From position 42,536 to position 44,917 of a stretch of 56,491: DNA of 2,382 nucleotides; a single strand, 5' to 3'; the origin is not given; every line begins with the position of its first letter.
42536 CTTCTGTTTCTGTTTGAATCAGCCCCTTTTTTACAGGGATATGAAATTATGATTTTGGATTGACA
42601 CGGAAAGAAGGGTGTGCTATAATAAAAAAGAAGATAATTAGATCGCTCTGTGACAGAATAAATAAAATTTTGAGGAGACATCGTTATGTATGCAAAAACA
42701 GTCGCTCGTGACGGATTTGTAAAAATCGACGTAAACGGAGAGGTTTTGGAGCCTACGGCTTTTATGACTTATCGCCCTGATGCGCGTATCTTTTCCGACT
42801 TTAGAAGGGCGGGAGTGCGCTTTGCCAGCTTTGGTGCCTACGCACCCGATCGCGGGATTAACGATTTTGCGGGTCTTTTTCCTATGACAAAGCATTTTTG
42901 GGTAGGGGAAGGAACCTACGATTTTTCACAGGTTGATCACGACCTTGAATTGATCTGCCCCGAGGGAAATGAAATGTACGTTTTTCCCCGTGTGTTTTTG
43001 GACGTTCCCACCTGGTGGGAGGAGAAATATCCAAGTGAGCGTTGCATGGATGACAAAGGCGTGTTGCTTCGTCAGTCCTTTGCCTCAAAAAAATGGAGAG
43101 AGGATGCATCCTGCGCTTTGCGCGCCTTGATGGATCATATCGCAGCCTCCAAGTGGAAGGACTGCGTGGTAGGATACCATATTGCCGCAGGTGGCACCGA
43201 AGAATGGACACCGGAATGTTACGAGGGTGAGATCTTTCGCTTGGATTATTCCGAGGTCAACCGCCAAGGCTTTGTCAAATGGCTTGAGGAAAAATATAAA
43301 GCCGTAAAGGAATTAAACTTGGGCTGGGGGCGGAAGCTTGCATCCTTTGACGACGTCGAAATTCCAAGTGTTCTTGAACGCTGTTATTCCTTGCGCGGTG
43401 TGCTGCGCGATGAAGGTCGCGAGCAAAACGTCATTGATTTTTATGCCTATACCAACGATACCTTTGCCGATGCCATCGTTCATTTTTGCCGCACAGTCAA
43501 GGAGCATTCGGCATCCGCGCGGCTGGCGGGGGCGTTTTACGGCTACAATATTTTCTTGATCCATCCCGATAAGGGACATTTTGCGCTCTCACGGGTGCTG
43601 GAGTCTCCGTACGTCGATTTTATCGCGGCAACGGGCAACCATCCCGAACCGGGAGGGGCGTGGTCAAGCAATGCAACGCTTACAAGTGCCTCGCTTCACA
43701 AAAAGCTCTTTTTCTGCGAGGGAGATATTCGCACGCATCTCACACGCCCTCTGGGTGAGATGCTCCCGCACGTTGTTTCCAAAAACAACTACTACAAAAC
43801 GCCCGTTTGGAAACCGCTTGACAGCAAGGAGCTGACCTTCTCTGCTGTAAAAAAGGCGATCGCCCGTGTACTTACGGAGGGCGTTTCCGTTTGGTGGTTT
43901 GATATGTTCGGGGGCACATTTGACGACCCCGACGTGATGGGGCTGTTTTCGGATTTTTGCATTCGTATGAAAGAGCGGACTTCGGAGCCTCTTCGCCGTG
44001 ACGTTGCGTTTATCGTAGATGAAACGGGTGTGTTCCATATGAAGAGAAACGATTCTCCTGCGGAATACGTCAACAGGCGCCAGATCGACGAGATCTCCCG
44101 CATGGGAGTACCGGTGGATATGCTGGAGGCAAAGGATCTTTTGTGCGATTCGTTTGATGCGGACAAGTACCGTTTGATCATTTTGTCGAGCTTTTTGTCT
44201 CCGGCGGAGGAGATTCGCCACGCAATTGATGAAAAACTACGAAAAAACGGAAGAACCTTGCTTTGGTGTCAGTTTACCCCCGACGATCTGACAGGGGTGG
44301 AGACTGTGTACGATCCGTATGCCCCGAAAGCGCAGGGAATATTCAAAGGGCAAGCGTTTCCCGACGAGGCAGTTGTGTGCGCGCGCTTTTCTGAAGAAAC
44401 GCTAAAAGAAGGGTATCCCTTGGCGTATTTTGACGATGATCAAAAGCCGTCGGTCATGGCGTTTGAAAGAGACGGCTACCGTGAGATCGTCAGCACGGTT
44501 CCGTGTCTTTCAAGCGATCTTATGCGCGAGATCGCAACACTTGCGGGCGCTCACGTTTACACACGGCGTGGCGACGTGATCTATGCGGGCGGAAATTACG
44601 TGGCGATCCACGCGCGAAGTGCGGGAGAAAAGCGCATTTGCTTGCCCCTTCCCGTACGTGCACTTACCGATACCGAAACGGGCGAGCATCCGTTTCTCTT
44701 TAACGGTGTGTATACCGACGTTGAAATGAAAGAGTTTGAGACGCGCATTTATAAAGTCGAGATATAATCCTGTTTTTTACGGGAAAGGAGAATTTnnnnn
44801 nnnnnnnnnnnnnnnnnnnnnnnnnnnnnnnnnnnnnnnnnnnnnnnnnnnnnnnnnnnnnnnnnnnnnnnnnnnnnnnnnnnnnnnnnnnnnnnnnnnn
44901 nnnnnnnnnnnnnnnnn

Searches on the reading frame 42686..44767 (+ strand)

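Call 80: search_protein_families(library=pfam, proteins=[window:42686-44767:+])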
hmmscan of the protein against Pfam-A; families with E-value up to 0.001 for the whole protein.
window:42686-44767:+ (693 aa): 1 family
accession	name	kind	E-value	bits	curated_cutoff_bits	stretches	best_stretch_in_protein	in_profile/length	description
PF02449.21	Glyco_hydro_42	-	5.7e-11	42.8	21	1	75-287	41-240/376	Beta-galactosidase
